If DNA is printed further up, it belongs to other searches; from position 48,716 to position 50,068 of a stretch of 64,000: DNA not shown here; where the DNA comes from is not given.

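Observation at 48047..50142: Repeat-bracketed accessory pocket: PD-(D/E)xK-like 350-aa protein plus acidic 90-aa ORF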

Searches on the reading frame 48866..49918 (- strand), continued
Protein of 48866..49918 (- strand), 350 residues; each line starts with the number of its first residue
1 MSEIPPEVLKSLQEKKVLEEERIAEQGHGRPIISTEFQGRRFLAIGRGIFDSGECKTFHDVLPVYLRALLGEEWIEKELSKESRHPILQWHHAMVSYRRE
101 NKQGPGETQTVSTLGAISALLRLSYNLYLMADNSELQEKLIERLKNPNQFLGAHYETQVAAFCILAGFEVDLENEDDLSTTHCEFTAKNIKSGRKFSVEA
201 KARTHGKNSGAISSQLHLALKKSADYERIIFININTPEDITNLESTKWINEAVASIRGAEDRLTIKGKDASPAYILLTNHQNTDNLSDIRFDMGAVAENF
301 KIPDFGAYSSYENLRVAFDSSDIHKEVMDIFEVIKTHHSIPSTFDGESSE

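Call 52: search_dna_similar(query=P0004, collection=plasmids, mode=protein, max_evalue=1, max_rows=40)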
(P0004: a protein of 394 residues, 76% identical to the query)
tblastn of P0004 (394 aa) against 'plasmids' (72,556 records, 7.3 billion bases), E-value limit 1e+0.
Records with a match: 215; places in all: 239; records where one place covers at least 80% of the query: 5.
Best place of each record, by identity: 60-80% 12; <60% 203.
By first word of the organism name: Xanthomonas 148; Pseudomonas 13; Ensifer 11; Aeromonas 10; Rhizobium 6; Sinorhizobium 3; Klebsiella 3; Methylomonas 3; Agrobacterium 2; Methylocystis 2; and 11 more.
By predicted mobility (MOB-suite, as given by PLSDB): conjugative 121; non-mobilizable 76; mobilizable 18.
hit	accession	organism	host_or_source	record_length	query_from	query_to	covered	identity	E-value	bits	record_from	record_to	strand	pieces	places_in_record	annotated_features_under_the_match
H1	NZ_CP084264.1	Caballeronia sp. SL2Y3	Jalysus wickhami,Cell culture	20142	5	393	99%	41.9%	3e-85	290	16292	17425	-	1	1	hypothetical protein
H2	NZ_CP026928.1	Agrobacterium tumefaciens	Medicago sativa,from a crown gall tumor ...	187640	17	392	95%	36.0%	2e-48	183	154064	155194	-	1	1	SEC-C domain-containing protein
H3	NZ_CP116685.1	Agrobacterium fabrum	cell culture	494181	9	392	97%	34.7%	1e-45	175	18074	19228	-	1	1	SEC-C domain-containing protein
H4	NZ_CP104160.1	Rhizobium sp. CB3060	Leucaena leucocephala,cell culture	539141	15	392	96%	33.9%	4e-44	171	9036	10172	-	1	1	SEC-C domain-containing protein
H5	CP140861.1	Rhizobium ruizarguesonis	Trifolium pratense,whole organism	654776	18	393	95%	26.7%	2e-33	139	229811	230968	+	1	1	SEC-C metal-binding domain-containing protein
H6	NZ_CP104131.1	Sinorhizobium sp. K101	Phaseolus vulgaris,cell ...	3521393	165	345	46%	37.0%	5e-25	114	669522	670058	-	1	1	none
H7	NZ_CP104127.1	Sinorhizobium sp. M103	Phaseolus vulgaris,cell ...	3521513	165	345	46%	37.0%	5e-25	114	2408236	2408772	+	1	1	none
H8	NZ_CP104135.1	Sinorhizobium sp. C101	Phaseolus vulgaris,cell ...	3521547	165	345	46%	37.0%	5e-25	114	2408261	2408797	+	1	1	none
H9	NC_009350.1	Aeromonas salmonicida subsp. salmonicida A449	-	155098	1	48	12%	43.8%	4e-1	40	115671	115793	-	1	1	none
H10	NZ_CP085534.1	Aeromonas salmonicida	Brook charr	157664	1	48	12%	43.8%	4e-1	40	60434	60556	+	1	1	none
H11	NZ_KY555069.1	Aeromonas salmonicida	-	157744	1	48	12%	43.8%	4e-1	40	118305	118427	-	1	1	none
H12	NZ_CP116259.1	Aeromonas salmonicida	Fish,Bacteria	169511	1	48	12%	43.8%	4e-1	40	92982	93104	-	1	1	none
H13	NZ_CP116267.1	Aeromonas salmonicida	Fish,Bacteria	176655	1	48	12%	43.8%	4e-1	40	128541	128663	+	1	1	none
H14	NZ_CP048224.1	Aeromonas salmonicida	Salmo salar,cell culture,Atlantic ...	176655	1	48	12%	43.8%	4e-1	40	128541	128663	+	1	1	none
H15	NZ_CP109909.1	Aeromonas salmonicida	cell culturel,Aeromonas salmonicida ...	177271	1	48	12%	43.8%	4e-1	40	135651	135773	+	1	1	none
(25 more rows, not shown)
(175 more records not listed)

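Call 57: search_dna_similar(query=window:48866-49918:-, collection=plasmids, mode=protein, max_evalue=10, max_rows=40)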
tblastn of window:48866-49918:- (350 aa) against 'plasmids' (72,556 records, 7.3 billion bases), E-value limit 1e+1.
Records with a match: 11; places in all: 11; records where one place covers at least 80% of the query: 5.
Best place of each record, by identity: <60% 11.
By first word of the organism name: Sinorhizobium 3; Agrobacterium 2; Rhizobium 2; Moellerella 2; Caballeronia 1; Methylomagnum 1.
By predicted mobility (MOB-suite, as given by PLSDB): non-mobilizable 5; conjugative 5; mobilizable 1.
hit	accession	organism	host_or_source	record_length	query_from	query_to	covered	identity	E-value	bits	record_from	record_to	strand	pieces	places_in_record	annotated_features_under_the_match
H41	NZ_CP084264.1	Caballeronia sp. SL2Y3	Jalysus wickhami,Cell culture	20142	8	347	97%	40.4%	3e-76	262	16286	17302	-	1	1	hypothetical protein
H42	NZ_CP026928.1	Agrobacterium tumefaciens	Medicago sativa,from a crown gall tumor ...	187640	7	347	97%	33.9%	6e-45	171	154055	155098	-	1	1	SEC-C domain-containing protein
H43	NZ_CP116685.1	Agrobacterium fabrum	cell culture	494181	26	347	92%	34.3%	3e-44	169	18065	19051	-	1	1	SEC-C domain-containing protein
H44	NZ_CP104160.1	Rhizobium sp. CB3060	Leucaena leucocephala,cell culture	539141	26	347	92%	33.7%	1e-40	159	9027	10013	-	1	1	SEC-C domain-containing protein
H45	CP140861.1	Rhizobium ruizarguesonis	Trifolium pratense,whole organism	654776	12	350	97%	27.9%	1e-39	156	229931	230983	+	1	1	SEC-C metal-binding domain-containing protein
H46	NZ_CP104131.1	Sinorhizobium sp. K101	Phaseolus vulgaris,cell ...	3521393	99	297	57%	35.6%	4e-26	116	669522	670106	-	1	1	none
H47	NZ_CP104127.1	Sinorhizobium sp. M103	Phaseolus vulgaris,cell ...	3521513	99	297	57%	35.6%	4e-26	116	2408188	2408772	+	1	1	none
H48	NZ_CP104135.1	Sinorhizobium sp. C101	Phaseolus vulgaris,cell ...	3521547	99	297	57%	35.6%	4e-26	116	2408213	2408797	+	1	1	none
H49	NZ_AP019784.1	Methylomagnum ishizawai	-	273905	18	265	71%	22.4%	9e-1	39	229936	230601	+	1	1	TauD/TfdA family dioxygenase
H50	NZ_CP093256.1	Moellerella wisconsensis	whole organism,Food: Red deer meat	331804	76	157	23%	24.1%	4e+0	37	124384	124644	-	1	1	brxC: BREX system P-loop protein BrxC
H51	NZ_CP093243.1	Moellerella wisconsensis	whole organism,Food: Red deer meat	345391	76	157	23%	24.1%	4e+0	37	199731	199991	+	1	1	brxC: BREX system P-loop protein BrxC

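Call 58: get_annotated_region(hit=H41, flank=7000)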
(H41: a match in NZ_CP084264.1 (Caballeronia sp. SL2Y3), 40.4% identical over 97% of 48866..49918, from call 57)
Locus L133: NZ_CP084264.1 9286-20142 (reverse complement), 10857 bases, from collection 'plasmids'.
description: Caballeronia sp. SL2Y3 plasmid p2, complete sequence
organism: Caballeronia sp. SL2Y3 (NCBI taxid 2878151)
taxonomy: Bacteria; Pseudomonadota; Betaproteobacteria; Burkholderiales; Burkholderiaceae; Caballeronia; Caballeronia sp. SL2Y3
host: -; source: Jalysus wickhami,Cell culture; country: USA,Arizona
typing (MOB-suite, as given by PLSDB): non-mobilizable
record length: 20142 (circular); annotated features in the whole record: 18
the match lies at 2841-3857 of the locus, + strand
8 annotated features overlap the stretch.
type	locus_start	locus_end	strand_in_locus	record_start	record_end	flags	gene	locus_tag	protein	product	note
CDS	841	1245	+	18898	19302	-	-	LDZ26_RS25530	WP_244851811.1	hypothetical protein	-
CDS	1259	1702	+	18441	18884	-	-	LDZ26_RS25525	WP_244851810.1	hypothetical protein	-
CDS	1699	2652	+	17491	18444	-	-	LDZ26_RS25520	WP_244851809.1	tyrosine-type recombinase/integrase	GO:0015074 - DNA integration [Evidence IEA]; GO:0006310 - DNA recombination [Evidence IEA]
CDS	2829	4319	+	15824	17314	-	-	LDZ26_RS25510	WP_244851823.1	hypothetical protein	-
CDS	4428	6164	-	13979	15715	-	-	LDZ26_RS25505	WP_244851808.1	restriction endonuclease subunit S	GO:0006304 - DNA modification [Evidence IEA]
CDS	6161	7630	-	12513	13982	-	-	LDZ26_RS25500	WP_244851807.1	class I SAM-dependent DNA methyltransferase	-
CDS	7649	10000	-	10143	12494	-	-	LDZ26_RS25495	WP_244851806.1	EcoAI/FtnUII family type I restriction enzme subunit R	-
CDS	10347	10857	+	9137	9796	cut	-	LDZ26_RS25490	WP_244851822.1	division plane positioning ATPase MipZ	-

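Call 59: get_annotated_region(hit=H42, flank=7000)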
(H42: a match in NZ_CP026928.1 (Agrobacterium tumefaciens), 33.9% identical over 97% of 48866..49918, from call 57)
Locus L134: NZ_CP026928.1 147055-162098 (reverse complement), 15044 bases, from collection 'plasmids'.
description: Agrobacterium tumefaciens strain 1D1609 plasmid pAt1D1609b, complete sequence
organism: Agrobacterium tumefaciens (NCBI taxid 358)
taxonomy: Bacteria; Pseudomonadota; Alphaproteobacteria; Hyphomicrobiales; Rhizobiaceae; Agrobacterium; Agrobacterium tumefaciens
host: -; source: Medicago sativa,from a crown gall tumor on a field-grown alfalfa; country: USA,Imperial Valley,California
typing (MOB-suite, as given by PLSDB): conjugative; replicon rep_cluster_592; relaxase MOBQ; mating-pair formation MPF_T
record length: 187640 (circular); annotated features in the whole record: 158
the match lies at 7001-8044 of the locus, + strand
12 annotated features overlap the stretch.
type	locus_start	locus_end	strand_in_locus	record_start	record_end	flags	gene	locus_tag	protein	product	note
CDS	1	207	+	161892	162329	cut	-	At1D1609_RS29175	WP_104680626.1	VOC family protein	-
CDS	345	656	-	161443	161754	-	-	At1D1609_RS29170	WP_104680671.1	DUF736 domain-containing protein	-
CDS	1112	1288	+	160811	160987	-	-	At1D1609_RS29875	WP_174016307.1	hypothetical protein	-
CDS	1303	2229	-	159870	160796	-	-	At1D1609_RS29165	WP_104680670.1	zincin-like metallopeptidase domain-containing protein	-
CDS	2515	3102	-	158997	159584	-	-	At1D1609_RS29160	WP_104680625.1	hypothetical protein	-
CDS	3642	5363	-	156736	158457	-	-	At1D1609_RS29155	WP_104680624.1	ParB N-terminal domain-containing protein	-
CDS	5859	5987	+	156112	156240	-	-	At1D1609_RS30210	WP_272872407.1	hypothetical protein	-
CDS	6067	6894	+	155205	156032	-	-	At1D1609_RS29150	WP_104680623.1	hypothetical protein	-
CDS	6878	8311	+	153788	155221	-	-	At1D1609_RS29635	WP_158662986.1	SEC-C domain-containing protein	-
CDS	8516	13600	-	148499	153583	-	-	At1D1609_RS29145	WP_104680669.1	DEAD/DEAH box helicase family protein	-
CDS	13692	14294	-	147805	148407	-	-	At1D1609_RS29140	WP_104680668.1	DUF1419 domain-containing protein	-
CDS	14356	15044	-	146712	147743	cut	-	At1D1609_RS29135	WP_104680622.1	DUF3991 and toprim domain-containing protein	-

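Call 60: get_annotated_region(hit=H45, flank=7000)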
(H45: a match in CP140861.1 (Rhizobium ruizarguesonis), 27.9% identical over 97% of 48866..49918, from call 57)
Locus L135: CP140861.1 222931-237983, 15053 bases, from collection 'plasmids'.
description: Rhizobium ruizarguesonis strain TP23 plasmid pRlX5, complete sequence
organism: Rhizobium ruizarguesonis (NCBI taxid 2081791)
taxonomy: Bacteria; Pseudomonadota; Alphaproteobacteria; Hyphomicrobiales; Rhizobiaceae; Rhizobium; Rhizobium ruizarguesonis
host: -; source: Trifolium pratense,whole organism; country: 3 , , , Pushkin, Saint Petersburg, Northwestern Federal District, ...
typing (MOB-suite, as given by PLSDB): mobilizable; relaxase MOBQ
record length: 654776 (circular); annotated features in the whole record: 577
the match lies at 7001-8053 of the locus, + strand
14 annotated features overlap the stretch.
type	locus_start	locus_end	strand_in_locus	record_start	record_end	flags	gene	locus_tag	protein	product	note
CDS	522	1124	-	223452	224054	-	-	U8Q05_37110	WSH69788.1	hypothetical protein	-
CDS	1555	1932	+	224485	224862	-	-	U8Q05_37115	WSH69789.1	succinoglycan biosynthesis protein exoi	-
CDS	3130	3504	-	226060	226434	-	-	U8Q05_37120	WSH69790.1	thermonuclease family protein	-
CDS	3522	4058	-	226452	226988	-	-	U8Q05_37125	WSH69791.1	hypothetical protein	-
CDS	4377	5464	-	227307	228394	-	-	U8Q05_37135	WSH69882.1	IS3 family transposase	-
CDS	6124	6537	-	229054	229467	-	-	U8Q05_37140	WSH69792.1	hypothetical protein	-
CDS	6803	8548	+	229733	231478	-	-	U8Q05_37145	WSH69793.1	SEC-C metal-binding domain-containing protein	-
CDS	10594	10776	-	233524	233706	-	-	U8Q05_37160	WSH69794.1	hypothetical protein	-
CDS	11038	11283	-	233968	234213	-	-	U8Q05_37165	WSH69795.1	hypothetical protein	-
CDS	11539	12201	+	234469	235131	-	-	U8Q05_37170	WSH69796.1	DUF1684 domain-containing protein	-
CDS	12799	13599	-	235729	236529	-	-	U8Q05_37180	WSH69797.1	type IV toxin-antitoxin system AbiEi family antitoxin domain-containing protein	-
CDS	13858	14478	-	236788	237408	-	-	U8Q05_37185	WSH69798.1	glutathione S-transferase family protein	-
CDS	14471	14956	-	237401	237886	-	-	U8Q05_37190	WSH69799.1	SRPBCC domain-containing protein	-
CDS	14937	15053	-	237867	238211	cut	-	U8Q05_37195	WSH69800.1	metalloregulator ArsR/SmtB family transcription factor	-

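Call 70: search_protein_families(library=phrogs, proteins=[window:48866-49918:-, P0067], max_evalue=1)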
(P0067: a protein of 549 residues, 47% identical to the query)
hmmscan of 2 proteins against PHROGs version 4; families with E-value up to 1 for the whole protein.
window:48866-49918:- (350 aa): 1 family
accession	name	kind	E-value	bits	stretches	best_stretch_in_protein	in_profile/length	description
phrog_6927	-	unknown function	0.026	15.3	1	152-243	41-127/179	-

P0067 (549 aa): 1 family
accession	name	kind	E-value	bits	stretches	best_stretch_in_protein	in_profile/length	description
phrog_24700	-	unknown function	0.019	16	1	7-27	198-218/221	-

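Call 71: search_dna_similar(query=P0067, collection=phages, mode=protein, max_evalue=0.001, max_rows=15)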
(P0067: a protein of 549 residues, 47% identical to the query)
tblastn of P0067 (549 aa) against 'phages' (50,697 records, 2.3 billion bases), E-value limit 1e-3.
Records with a match: 2; places in all: 4; records where one place covers at least 80% of the query: 0.
Best place of each record, by identity: <60% 2.
By first word of the organism name: Burkholderia 2.
By host as written in the record: Burkholderia pseudomallei 2.
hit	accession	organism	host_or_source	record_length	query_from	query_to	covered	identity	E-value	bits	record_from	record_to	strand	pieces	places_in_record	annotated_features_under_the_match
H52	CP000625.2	Burkholderia phage phi644-2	Burkholderia pseudomallei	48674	9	73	12%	47.2%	2e-5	54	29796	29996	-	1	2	none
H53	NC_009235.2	Burkholderia phage phi644-2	Burkholderia pseudomallei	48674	9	73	12%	47.2%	2e-5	54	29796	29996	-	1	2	none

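Call 91: list_cluster_members(proteins=[P0051, P0055, P0063, P0069, P0110, P0104, P0017, P0005, P0024, P0049])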
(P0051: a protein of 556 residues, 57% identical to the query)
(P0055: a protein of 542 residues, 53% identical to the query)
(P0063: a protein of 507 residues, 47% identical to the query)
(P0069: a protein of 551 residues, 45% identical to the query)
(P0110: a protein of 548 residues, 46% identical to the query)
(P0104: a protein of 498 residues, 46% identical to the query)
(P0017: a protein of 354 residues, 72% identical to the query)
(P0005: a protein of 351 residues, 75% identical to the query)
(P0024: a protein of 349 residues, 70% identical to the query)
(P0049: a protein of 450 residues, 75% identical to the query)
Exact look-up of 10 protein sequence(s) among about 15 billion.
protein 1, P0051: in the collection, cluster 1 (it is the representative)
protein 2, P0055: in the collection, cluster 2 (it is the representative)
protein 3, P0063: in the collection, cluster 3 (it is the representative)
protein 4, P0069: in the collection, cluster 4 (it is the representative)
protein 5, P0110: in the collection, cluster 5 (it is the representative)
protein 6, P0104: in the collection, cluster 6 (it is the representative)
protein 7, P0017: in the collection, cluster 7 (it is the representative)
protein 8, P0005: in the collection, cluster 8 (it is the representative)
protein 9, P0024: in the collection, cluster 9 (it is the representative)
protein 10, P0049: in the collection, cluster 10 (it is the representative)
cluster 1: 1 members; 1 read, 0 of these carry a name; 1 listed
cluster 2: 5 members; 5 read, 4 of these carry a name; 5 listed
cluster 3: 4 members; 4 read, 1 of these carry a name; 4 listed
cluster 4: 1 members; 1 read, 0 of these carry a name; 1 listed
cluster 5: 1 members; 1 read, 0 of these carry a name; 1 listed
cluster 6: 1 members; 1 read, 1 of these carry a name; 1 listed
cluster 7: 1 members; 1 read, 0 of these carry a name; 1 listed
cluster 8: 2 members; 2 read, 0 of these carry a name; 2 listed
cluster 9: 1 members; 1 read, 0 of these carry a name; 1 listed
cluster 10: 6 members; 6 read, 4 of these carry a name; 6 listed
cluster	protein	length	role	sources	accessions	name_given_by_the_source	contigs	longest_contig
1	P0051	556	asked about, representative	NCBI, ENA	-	-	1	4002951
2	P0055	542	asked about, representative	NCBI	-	-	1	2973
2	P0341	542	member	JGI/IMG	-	SEC-C motif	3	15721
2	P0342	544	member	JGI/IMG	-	SEC-C motif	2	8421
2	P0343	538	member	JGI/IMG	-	SEC-C motif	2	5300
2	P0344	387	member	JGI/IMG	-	hypothetical protein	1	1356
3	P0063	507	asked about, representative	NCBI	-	-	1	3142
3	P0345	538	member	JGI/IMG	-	hypothetical protein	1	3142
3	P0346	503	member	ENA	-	-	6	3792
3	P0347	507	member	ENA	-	-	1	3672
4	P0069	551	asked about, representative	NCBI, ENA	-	-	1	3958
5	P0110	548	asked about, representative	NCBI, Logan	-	-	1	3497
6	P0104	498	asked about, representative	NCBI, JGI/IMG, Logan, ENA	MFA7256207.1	MAG: hypothetical protein WC047_01345 [Kiritimatiellales bacterium]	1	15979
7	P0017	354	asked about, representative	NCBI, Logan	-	-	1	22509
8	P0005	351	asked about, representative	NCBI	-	-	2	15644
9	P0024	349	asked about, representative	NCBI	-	-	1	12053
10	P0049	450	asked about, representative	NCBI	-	-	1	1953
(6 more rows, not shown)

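Call 94: search_protein_families(library=pfam, proteins=[L127:5987-6877:+, L127:7023-7583:+, L127:9671-10285:+, L127:10449-10865:+, L127:10934-12655:+, L129:5347-6093:-, L129:6453-7625:+, L129:9710-10219:+, L129:10300-10986:+, L129:12162-13142:-], max_evalue=0.001)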
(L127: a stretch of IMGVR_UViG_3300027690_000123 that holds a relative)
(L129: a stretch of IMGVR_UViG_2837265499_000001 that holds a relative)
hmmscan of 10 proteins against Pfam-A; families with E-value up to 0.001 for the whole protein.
L127:5987-6877:+ (297 aa): 0 families

L127:7023-7583:+ (187 aa): 1 family
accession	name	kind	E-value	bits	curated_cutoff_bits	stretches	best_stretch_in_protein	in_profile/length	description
PF24838.2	8xMP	-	0.00035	20.8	30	1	26-108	3-75/136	Octameric membrane protein family (8xMP)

L127:9671-10285:+ (205 aa): 7 families
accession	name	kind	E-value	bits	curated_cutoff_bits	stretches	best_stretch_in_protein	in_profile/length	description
PF12796.13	Ank_2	-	1.6e-37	128.4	27.3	2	16-106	1-88/90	Ankyrin repeats (3 copies)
PF00023.36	Ank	-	2.4e-37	125.3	21.1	4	112-140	2-30/33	Ankyrin repeat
PF13637.12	Ank_4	-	2.7e-32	110.5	22.7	4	86-132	5-50/50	Ankyrin repeats (many copies)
PF13606.12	Ank_3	-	1e-27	93.2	22.3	2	111-139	1-29/30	Ankyrin repeat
PF13857.12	Ank_5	-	6.9e-27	93.7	27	3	108-145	12-49/56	Ankyrin repeats (many copies)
PF24521.3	Ank_KRIT1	-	2.7e-08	34.1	80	1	13-115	19-121/149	KRIT1 ankyrin-repeats domain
PF23745.1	ANK_LRRK2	-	0.00032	21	27.5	0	46-100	65-115/130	LRRK2 ANK repeat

L127:10449-10865:+ (139 aa): 1 family
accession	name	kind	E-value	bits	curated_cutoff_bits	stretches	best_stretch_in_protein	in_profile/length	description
PF02954.25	HTH_8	-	6.6e-05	23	22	1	99-131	5-38/42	Bacterial regulatory protein, Fis family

L127:10934-12655:+ (574 aa): 1 family
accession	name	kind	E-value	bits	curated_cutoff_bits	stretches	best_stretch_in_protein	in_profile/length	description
PF03235.19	GmrSD_N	-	4.5e-24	86.1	33.2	1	23-251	2-198/199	GmrSD restriction endonuclease, N-terminal domain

L129:5347-6093:- (249 aa): 1 family
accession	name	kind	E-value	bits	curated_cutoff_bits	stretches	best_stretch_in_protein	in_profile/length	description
PF01464.25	SLT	-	2.3e-09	37.3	21.3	1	88-198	12-111/117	Transglycosylase SLT domain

L129:6453-7625:+ (391 aa): 2 families
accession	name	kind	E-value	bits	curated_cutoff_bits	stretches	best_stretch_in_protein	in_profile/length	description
PF22669.2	Exo_endo_phos2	-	0.00033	20.7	27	0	158-283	67-179/288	Endonuclease/Exonuclease/phosphatase family 2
PF03372.29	Exo_endo_phos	-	0.0005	20.3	24.5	0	96-325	1-203/225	Endonuclease/Exonuclease/phosphatase family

L129:9710-10219:+ (170 aa): 1 family
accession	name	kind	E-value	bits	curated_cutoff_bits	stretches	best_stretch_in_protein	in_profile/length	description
PF05068.17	MtlR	-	3.3e-06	27.6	25.2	1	56-144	52-143/165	Mannitol repressor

L129:10300-10986:+ (229 aa): 1 family
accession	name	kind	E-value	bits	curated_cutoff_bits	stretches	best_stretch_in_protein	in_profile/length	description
PF18734.6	HEPN_AbiU2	-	1.2e-24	87.3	26.8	1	8-202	2-182/193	AbiU2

L129:12162-13142:- (327 aa): 0 families
